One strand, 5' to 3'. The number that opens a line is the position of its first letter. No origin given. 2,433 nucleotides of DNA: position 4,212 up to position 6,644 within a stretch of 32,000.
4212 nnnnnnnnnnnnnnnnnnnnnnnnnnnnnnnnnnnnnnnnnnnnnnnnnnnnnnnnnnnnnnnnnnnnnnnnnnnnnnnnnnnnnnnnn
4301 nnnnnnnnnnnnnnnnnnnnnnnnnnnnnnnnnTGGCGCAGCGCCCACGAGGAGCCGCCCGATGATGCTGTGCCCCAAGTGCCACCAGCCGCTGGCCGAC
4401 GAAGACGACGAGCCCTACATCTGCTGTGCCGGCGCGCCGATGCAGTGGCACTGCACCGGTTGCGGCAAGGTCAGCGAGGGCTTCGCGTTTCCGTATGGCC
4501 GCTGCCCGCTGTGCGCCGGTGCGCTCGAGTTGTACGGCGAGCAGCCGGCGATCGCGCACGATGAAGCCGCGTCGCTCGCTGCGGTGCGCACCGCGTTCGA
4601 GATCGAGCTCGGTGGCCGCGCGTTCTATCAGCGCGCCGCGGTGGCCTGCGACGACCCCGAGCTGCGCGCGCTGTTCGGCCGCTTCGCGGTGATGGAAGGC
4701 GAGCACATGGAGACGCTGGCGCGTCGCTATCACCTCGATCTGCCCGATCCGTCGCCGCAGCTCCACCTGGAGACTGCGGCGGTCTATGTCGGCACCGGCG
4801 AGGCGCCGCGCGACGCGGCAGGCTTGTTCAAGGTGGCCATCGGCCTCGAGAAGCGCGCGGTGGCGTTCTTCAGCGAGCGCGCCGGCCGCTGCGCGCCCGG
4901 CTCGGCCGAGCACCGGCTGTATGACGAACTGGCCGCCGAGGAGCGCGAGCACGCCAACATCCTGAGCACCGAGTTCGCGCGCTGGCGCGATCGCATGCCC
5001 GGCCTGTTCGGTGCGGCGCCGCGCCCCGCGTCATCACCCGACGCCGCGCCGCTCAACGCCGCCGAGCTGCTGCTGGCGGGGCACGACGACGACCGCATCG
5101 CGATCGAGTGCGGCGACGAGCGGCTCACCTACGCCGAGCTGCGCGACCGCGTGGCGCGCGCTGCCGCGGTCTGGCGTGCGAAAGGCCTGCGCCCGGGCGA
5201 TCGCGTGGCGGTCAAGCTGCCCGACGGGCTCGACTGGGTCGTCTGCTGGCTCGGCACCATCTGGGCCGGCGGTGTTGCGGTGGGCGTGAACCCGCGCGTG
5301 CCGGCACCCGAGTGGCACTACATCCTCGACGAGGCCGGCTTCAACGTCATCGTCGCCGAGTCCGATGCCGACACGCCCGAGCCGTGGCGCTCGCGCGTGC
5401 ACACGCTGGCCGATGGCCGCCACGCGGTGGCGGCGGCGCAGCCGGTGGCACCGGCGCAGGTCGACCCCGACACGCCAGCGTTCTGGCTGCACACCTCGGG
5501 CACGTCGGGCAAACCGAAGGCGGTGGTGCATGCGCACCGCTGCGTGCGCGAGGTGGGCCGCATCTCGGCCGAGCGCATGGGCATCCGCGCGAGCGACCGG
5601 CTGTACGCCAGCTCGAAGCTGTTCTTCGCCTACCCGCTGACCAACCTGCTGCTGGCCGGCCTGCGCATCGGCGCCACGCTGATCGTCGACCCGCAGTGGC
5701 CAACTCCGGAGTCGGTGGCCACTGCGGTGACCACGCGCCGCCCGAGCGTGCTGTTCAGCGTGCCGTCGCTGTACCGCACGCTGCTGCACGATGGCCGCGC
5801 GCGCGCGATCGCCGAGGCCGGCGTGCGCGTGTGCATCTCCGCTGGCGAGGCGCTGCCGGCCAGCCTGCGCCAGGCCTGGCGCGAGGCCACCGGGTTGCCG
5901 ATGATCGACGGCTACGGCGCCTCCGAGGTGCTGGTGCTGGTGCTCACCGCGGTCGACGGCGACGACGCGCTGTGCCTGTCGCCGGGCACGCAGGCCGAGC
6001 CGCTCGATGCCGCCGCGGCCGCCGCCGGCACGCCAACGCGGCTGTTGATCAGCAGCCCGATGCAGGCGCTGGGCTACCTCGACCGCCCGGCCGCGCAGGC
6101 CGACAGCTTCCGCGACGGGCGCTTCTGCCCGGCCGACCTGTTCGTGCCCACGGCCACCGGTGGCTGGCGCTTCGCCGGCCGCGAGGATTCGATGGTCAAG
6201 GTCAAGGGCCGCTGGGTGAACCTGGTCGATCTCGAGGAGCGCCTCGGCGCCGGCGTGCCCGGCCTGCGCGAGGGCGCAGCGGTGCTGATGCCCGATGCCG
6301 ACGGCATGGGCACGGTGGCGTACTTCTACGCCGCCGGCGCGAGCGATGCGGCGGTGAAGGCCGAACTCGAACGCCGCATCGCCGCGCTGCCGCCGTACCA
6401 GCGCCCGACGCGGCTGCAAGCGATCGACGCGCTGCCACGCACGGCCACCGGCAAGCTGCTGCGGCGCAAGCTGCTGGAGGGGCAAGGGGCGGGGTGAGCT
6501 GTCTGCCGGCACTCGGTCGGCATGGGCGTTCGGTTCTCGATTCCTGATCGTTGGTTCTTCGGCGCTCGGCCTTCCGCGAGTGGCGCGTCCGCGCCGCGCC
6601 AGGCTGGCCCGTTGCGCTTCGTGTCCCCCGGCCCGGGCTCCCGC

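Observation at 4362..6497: Aromatic-acid CoA ligase fused to an N-terminal Zn-ribbon plus diiron rubrerythrin-like module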

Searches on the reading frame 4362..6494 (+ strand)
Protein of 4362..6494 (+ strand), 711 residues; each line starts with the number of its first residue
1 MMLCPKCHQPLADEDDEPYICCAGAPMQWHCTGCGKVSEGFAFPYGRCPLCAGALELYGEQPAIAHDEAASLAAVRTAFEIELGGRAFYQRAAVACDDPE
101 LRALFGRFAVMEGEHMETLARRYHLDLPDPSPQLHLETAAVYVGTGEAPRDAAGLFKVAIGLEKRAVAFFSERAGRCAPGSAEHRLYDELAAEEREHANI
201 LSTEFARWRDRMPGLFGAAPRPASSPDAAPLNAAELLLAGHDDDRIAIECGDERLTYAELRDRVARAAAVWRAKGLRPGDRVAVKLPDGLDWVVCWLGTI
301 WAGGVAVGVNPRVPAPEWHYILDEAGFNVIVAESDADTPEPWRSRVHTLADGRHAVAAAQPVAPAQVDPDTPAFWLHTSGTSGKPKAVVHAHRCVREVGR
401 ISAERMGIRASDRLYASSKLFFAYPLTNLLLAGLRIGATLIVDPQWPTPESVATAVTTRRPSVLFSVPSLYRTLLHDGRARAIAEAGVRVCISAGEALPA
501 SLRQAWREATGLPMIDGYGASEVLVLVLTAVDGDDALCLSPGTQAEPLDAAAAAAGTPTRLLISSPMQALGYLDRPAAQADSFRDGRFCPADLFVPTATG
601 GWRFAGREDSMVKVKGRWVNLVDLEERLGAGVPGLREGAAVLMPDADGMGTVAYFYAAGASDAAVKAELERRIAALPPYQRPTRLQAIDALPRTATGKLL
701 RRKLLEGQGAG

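Call 3: search_protein_families(library=pfam, proteins=[window:4362-6494:+], max_evalue=0.1)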
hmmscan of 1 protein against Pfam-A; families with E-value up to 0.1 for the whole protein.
window:4362-6494:+ (711 aa): 3 families
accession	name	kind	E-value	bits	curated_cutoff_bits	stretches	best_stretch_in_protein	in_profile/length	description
PF00501.34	AMP-binding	-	5.4e-60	203.6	29.9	1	243-573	9-384/384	AMP-binding enzyme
PF02915.23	Rubrerythrin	-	5.7e-05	24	22.8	0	76-123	4-53/137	Rubrerythrin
PF13193.12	AMP-binding_C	-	0.0013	20.1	24.5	1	632-698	9-76/76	AMP-binding enzyme C-terminal domain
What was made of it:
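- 5058..6494 (+): Benzoate/hydroxybenzoate-type aryl-CoA ligase domain (residues 233-711), probably 4-hydroxybenzoate-CoA ligase. PF00501 at 203.6 bits (call 3).
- On ANL superfamily / benzoate-CoA ligase family (TIGR02262): AMP-binding_C scores 20.1 bits, slightly below its 24.5 cut-off (call 3).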

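Call 4: search_protein_families(library=ncbifam, proteins=[window:4362-6494:+], max_evalue=0.1)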
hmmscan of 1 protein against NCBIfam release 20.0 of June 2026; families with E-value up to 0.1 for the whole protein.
window:4362-6494:+ (711 aa): 104 families (the best 25 are shown)
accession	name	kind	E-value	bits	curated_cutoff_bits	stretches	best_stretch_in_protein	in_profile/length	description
NF053567.1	HBDA_AROS1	equivalog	2.3e-90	303.4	1000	1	244-704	29-515/523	3-hydroxybenzoate--CoA ligase HbdA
NF009413.0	PRK12775.1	equivalog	8e-81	272.2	1895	1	3-215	798-1005/1006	putative trifunctional 2-polyprenylphenol hydroxylase/glutamate synthase subunit beta/ferritin domain-containing protein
TIGR02262.1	benz_CoA_lig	subfamily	1.7e-78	264.6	375.25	1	244-706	20-507/508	benzoate-CoA ligase family protein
NF004837.0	PRK06187.1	subfamily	3e-55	187.5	476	1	241-704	20-518/531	long-chain-fatty-acid--CoA ligase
NF005801.1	PRK07656.1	equivalog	3.1e-50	171.2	657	2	345-704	140-499/500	FadD3 family acyl-CoA ligase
TIGR01733.1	AA-adenyl-dom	subfamily_domain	6.4e-50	170.1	317.4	1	256-634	1-403/409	amino acid adenylation domain-containing protein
NF005858.0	PRK07787.1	subfamily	1.4e-46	158.9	575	1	239-705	11-469/471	acyl-CoA synthetase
NF004114.0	PRK05605.1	equivalog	2.4e-46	158.2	766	2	358-704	210-565/575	long-chain-fatty-acid--CoA ligase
NF004814.0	PRK06164.1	equivalog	6.2e-42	143.9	677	2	330-697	142-516/540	acyl-CoA synthetase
NF006572.0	PRK09088.1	equivalog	3.5e-41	141.4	696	1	252-704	26-483/491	acyl-CoA synthetase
NF006182.0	PRK08316.1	subfamily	6.4e-41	140.4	663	1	241-705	23-514/523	fatty acyl-CoA synthetase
NF004808.0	PRK06155.1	equivalog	9.3e-40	136.4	722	1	241-706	33-520/542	ATP-dependent acyl-CoA ligase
TIGR03098.1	ligase_PEP_1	hypoth_equivalog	4.5e-36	124.4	592.35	2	241-509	12-299/517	acyl-CoA ligase (AMP-forming), exosortase A system-associated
NF004282.0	PRK05691.1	subfamily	8.4e-36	121.6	4090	1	243-704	2202-2691/4334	non-ribosomal peptide synthase/polyketide synthase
NF004716.0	PRK06060.1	equivalog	1.5e-35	122.6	1228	1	253-704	29-486/705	p-hydroxybenzoic acid--AMP ligase FadD22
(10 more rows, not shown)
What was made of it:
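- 5058..6494 (+): NCBIfam HbdA 303 bits and TIGR02262 265 bits, both below their cut-offs (call 4).
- On ANL superfamily / benzoate-CoA ligase family (TIGR02262): HbdA NF053567 scores 303.4 against 1000 (call 4).
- Closest known: Benzoate-CoA and hydroxybenzoate-CoA ligases. Different: Scores are below the curated cut-offs of every specific model: 265 against 375 for TIGR02262 and 303 against 1000 for HbdA (call 4).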

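Call 7: find_homologous_proteins(query=window:4362-6494:+)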
Query window:4362-6494:+ (711 aa): 1344 proteins with E <= 0.001 among 8000 candidates; the best 120 are listed.
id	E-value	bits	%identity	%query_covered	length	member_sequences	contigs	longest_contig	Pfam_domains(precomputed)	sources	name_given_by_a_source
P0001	0.0e+0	1517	94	100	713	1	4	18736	PF00501.35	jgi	-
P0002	0.0e+0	1358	85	98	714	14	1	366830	PF00501.35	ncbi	ncbi:MAG: AMP-binding protein [Rubrivivax sp.]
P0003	0.0e+0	1224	77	99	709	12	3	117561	PF02915.24,PF00501.35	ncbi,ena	-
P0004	0.0e+0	1219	77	99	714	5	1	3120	PF02915.24,PF00501.35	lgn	-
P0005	0.0e+0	1219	77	99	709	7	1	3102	PF02915.24,PF00501.35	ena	-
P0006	0.0e+0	1202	76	99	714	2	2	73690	PF02915.24,PF00501.35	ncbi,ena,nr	ncbi:MAG: AMP-binding protein [Burkholderiales bacterium]|nr:AMP-binding protein [Burkholderiales ba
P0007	0.0e+0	1198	75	100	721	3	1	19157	PF02915.24,PF00501.35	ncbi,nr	ncbi:MAG: AMP-binding protein [Burkholderiales bacterium]|nr:AMP-binding protein [Burkholderiales ba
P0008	0.0e+0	1164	74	99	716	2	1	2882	PF02915.24,PF00501.35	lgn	-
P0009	0.0e+0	1155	73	99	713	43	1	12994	PF02915.24,PF00501.35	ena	-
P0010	0.0e+0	1145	72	99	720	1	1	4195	PF02915.24,PF00501.35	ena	-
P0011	0.0e+0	1145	73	99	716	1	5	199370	PF02915.24,PF00501.35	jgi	jgi:acyl-coenzyme A synthetase/AMP-(fatty) acid ligase/rubrerythrin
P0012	0.0e+0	1144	72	99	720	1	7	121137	PF00501.35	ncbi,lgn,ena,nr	ncbi:MAG TPA: AMP-binding protein [Rubrivivax sp.]|nr:AMP-binding protein [Rubrivivax sp.]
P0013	0.0e+0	1143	73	98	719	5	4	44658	PF02915.24,PF00501.35,PF13193.13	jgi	jgi:acyl-coenzyme A synthetase/AMP-(fatty) acid ligase/rubrerythrin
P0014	0.0e+0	1127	72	99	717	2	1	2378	PF02915.24,PF00501.35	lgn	-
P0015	0.0e+0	1115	71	99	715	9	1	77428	PF02915.24,PF00501.35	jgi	jgi:acyl-coenzyme A synthetase/AMP-(fatty) acid ligase/rubrerythrin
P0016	0.0e+0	1111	70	99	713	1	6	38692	PF02915.24,PF00501.35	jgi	jgi:acyl-coenzyme A synthetase/AMP-(fatty) acid ligase/rubrerythrin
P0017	0.0e+0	1111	100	70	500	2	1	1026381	PF00501.35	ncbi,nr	ncbi:MAG: AMP-binding protein [Ideonella sp.]|nr:AMP-binding protein [Ideonella sp.]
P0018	0.0e+0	1101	70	100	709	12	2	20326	PF02915.24,PF00501.35,PF13193.13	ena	-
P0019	0.0e+0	1065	67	99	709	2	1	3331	PF00501.35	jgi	jgi:acyl-coenzyme A synthetase/AMP-(fatty) acid ligase/rubrerythrin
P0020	0.0e+0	1063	69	98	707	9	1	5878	PF00501.35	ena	-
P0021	0.0e+0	1061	68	100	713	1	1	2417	PF02915.24,PF00501.35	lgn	-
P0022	0.0e+0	1061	67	98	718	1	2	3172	PF00501.35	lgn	-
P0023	0.0e+0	1057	67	100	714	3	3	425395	PF02915.24,PF00501.35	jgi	jgi:acyl-coenzyme A synthetase/AMP-(fatty) acid ligase/rubrerythrin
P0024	0.0e+0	1055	67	99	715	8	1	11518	PF02915.24,PF00501.35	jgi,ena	-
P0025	0.0e+0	1053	67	99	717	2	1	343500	PF02915.24,PF00501.35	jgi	jgi:acyl-coenzyme A synthetase/AMP-(fatty) acid ligase/rubrerythrin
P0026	0.0e+0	1052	67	99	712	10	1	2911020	PF02915.24,PF00501.35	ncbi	-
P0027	0.0e+0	1052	66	100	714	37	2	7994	PF02915.24,PF00501.35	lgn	-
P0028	0.0e+0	1051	67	99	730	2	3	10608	PF00501.35,PF13193.13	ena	-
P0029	0.0e+0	1051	66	100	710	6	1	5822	PF02915.24,PF00501.35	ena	-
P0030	0.0e+0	1049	67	99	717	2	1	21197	PF00501.35,PF13193.13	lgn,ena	-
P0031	0.0e+0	1048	66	98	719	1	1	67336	PF00501.35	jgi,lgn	jgi:acyl-coenzyme A synthetase/AMP-(fatty) acid ligase/rubrerythrin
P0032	0.0e+0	1047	67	99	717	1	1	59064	PF00501.35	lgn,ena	-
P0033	0.0e+0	1046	67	99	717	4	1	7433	PF02915.24,PF00501.35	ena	-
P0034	0.0e+0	1045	66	99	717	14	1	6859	PF02915.24,PF00501.35,PF13193.13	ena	-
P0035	0.0e+0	1045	67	99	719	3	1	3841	PF00501.35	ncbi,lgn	-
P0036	0.0e+0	1044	67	98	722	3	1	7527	PF00501.35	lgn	-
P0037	0.0e+0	1043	66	99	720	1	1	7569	PF02915.24,PF00501.35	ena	-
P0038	0.0e+0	1043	66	99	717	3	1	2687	PF02915.24,PF00501.35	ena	-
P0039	0.0e+0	1040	67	99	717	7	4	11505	PF00501.35,PF13193.13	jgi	jgi:acyl-coenzyme A synthetase/AMP-(fatty) acid ligase/rubrerythrin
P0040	0.0e+0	1039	66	99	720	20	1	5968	PF00501.35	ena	-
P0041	0.0e+0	1036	67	99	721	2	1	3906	PF00501.35,PF13193.13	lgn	-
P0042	0.0e+0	1035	67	99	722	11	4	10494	PF00501.35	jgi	jgi:acyl-coenzyme A synthetase/AMP-(fatty) acid ligase/rubrerythrin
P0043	0.0e+0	1031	66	99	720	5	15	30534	PF00501.35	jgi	jgi:acyl-coenzyme A synthetase/AMP-(fatty) acid ligase/rubrerythrin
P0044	0.0e+0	1030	67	99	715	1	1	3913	PF00501.35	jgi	jgi:acyl-coenzyme A synthetase/AMP-(fatty) acid ligase/rubrerythrin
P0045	0.0e+0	1030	66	99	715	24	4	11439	PF00501.35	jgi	jgi:acyl-coenzyme A synthetase/AMP-(fatty) acid ligase/rubrerythrin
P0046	0.0e+0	1028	75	89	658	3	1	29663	PF00501.35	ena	-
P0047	0.0e+0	1026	66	99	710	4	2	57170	PF02915.24,PF00501.35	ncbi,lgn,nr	ncbi:MAG: AMP-binding protein [Rubrivivax sp.]|nr:AMP-binding protein [Rubrivivax sp.]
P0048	0.0e+0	1023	66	99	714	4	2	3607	PF02915.24,PF00501.35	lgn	-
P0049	0.0e+0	1023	66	99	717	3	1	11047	PF00501.35,PF13193.13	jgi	jgi:acyl-coenzyme A synthetase/AMP-(fatty) acid ligase/rubrerythrin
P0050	0.0e+0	1022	66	99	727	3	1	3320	PF02915.24,PF00501.35,PF13193.13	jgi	-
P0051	0.0e+0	1018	65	99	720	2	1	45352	PF00501.35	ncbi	-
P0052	0.0e+0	1016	66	99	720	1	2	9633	PF00501.35,PF13193.13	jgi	jgi:acyl-coenzyme A synthetase/AMP-(fatty) acid ligase/rubrerythrin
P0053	0.0e+0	1016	65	99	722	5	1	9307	PF00501.35,PF13193.13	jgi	jgi:acyl-coenzyme A synthetase/AMP-(fatty) acid ligase/rubrerythrin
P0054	0.0e+0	1015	64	99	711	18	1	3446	PF02915.24,PF00501.35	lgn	-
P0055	0.0e+0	1013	66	99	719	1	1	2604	PF00501.35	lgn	-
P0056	0.0e+0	1012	65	99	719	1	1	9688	PF00501.35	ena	-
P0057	0.0e+0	1012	65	99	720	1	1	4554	PF00501.35,PF13193.13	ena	-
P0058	0.0e+0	1011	66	98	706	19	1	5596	PF00501.35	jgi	jgi:acyl-coenzyme A synthetase/AMP-(fatty) acid ligase/rubrerythrin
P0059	0.0e+0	1011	66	98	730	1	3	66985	PF00501.35,PF13193.13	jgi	jgi:acyl-coenzyme A synthetase/AMP-(fatty) acid ligase/rubrerythrin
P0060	2.0e-298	1010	65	99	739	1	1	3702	PF00501.35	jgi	jgi:acyl-coenzyme A synthetase/AMP-(fatty) acid ligase/rubrerythrin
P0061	2.1e-298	1010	64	99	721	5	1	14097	PF00501.35,PF13193.13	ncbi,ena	-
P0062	2.6e-298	1009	65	100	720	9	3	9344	PF00501.35,PF13193.13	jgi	jgi:acyl-coenzyme A synthetase/AMP-(fatty) acid ligase/rubrerythrin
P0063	3.4e-298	1009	65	98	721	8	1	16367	PF00501.35,PF13193.13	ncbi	-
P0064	5.0e-298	1009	65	99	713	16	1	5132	PF02915.24,PF00501.35,PF13193.13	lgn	-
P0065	9.8e-298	1008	64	98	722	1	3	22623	PF00501.35,PF13193.13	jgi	jgi:acyl-coenzyme A synthetase/AMP-(fatty) acid ligase/rubrerythrin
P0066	1.1e-297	1007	65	99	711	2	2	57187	PF02915.24,PF00501.35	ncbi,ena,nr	ncbi:MAG: AMP-binding protein [Burkholderiales bacterium]|nr:AMP-binding protein [Burkholderiales ba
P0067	3.3e-297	1006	65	99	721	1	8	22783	PF00501.35,PF13193.13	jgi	jgi:acyl-coenzyme A synthetase/AMP-(fatty) acid ligase/rubrerythrin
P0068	8.9e-297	1004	65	99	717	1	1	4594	PF00501.35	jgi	jgi:acyl-coenzyme A synthetase/AMP-(fatty) acid ligase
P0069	3.5e-296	1002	65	99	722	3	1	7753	PF00501.35,PF13193.13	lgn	-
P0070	5.3e-296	1002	64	99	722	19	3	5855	PF00501.35,PF13193.13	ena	-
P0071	9.2e-296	1001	64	98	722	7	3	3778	PF02915.24,PF00501.35,PF13193.13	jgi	jgi:acyl-coenzyme A synthetase/AMP-(fatty) acid ligase/rubrerythrin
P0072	9.4e-296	1001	65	99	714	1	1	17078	PF02915.24,PF00501.35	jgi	jgi:acyl-coenzyme A synthetase/AMP-(fatty) acid ligase/rubrerythrin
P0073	1.3e-295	1000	63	99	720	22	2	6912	PF00501.35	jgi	jgi:acyl-coenzyme A synthetase/AMP-(fatty) acid ligase/rubrerythrin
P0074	3.2e-295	999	64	98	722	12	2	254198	PF00501.35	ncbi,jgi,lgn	-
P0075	6.4e-295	998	64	99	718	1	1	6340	PF00501.35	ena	-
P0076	3.3e-294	996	64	98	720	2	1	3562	PF00501.35,PF13193.13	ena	-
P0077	4.4e-294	995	64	98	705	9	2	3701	PF02915.24,PF00501.35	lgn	-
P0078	2.4e-293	993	65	99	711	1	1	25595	PF02915.24,PF00501.35,PF13193.13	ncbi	-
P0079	6.7e-293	992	64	99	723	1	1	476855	PF02915.24,PF00501.35,PF13193.13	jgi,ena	-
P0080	7.6e-293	991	65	99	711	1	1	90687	PF02915.24,PF00501.35,PF13193.13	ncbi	-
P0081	9.1e-293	991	67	96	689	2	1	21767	PF02915.24,PF00501.35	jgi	jgi:acyl-coenzyme A synthetase/AMP-(fatty) acid ligase/rubrerythrin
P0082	7.3e-292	988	64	99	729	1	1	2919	PF02915.24,PF00501.35,PF13193.13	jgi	-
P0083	1.6e-291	987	69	89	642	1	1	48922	PF00501.35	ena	-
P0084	2.0e-291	987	64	99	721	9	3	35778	PF02915.24,PF00501.35,PF13193.13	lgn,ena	-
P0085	5.0e-291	985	63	99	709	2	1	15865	PF00501.35,PF13193.13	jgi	jgi:acyl-coenzyme A synthetase/AMP-(fatty) acid ligase/rubrerythrin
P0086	1.3e-290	984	65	98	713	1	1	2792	PF00501.35,PF13193.13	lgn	-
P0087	1.3e-290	984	67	96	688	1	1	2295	PF02915.24,PF00501.35,PF13193.13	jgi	jgi:acyl-coenzyme A synthetase/AMP-(fatty) acid ligase/rubrerythrin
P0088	2.1e-290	983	64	99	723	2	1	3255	PF00501.35,PF13193.13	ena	-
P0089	2.2e-290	983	63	98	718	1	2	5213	PF00501.35,PF13193.13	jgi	jgi:acyl-coenzyme A synthetase/AMP-(fatty) acid ligase/rubrerythrin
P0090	2.6e-290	983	64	100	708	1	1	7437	PF02915.24,PF00501.35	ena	-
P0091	3.2e-290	983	64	99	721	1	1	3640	PF00501.35,PF13193.13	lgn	-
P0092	2.7e-289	980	63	99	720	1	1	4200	PF00501.35,PF13193.13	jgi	jgi:acyl-coenzyme A synthetase/AMP-(fatty) acid ligase/rubrerythrin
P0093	6.6e-289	978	63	99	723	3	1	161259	PF00501.35,PF13193.13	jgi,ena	-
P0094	1.0e-288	978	66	98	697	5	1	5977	PF00501.35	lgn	-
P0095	2.1e-288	977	63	99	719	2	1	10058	PF00501.35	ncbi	-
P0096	3.0e-288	976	63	98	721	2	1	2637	PF02915.24,PF00501.35,PF13193.13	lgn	-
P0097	3.1e-288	976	62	98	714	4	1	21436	PF00501.35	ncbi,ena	-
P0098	3.8e-288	976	64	99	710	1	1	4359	PF02915.24,PF00501.35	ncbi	-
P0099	4.8e-288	976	64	99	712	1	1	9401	PF02915.24,PF00501.35,PF13193.13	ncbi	-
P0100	1.1e-287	974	63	98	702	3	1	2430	PF02915.24,PF00501.35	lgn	-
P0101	1.5e-287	974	64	98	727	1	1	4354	PF00501.35,PF13193.13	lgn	-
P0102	1.9e-287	974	62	99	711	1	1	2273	PF00501.35,PF13193.13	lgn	-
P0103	3.9e-287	973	63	99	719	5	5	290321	PF02915.24,PF00501.35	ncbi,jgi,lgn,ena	-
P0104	1.3e-286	971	62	99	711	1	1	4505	PF00501.35,PF13193.13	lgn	-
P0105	1.3e-286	971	67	96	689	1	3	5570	PF02915.24,PF00501.35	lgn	-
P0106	4.7e-286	969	61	99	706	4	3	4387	PF02915.24,PF00501.35,PF13193.13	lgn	-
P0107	7.8e-286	968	63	98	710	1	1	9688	PF02915.24,PF00501.35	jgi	-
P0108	9.1e-286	968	63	98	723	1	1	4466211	PF00501.35,PF13193.13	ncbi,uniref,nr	ncbi:AMP-binding protein [Ramlibacter tataouinensis]|uniref:AMP-binding protein n=1 Tax=Ramlibacter 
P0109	1.1e-285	968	67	95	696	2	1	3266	PF02915.24,PF00501.35,PF13193.13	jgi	jgi:acyl-coenzyme A synthetase/AMP-(fatty) acid ligase/rubrerythrin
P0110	7.7e-285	965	63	99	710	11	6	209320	PF02915.24,PF00501.35,PF13193.13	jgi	jgi:acyl-coenzyme A synthetase/AMP-(fatty) acid ligase/rubrerythrin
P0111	7.9e-285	965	62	99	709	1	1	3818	PF02915.24,PF00501.35,PF13193.13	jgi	jgi:acyl-coenzyme A synthetase/AMP-(fatty) acid ligase/rubrerythrin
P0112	2.3e-284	963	62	99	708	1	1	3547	PF02915.24,PF00501.35,PF13193.13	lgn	-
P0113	2.6e-284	963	63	99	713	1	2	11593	PF02915.24,PF00501.35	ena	-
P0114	3.3e-284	963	62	99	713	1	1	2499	PF02915.24,PF00501.35,PF13193.13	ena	-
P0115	7.7e-284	962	62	98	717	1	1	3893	PF02915.24,PF00501.35,PF13193.13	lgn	-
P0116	1.6e-283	961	67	95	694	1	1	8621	PF00501.35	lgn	-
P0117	2.0e-283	960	64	96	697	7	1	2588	PF00501.35,PF13193.13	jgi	jgi:acyl-coenzyme A synthetase/AMP-(fatty) acid ligase/rubrerythrin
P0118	3.3e-283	960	62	100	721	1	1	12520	PF00501.35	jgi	jgi:acyl-coenzyme A synthetase/AMP-(fatty) acid ligase/rubrerythrin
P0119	3.4e-283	960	63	98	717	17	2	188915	PF02915.24,PF00501.35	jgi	jgi:acyl-coenzyme A synthetase/AMP-(fatty) acid ligase/rubrerythrin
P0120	5.8e-283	959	63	99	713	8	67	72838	PF02915.24,PF00501.35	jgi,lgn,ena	jgi:acyl-coenzyme A synthetase/AMP-(fatty) acid ligase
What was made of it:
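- JGI annotates orthologs as 'acyl-CoA synthetase/rubrerythrin' (call 7).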
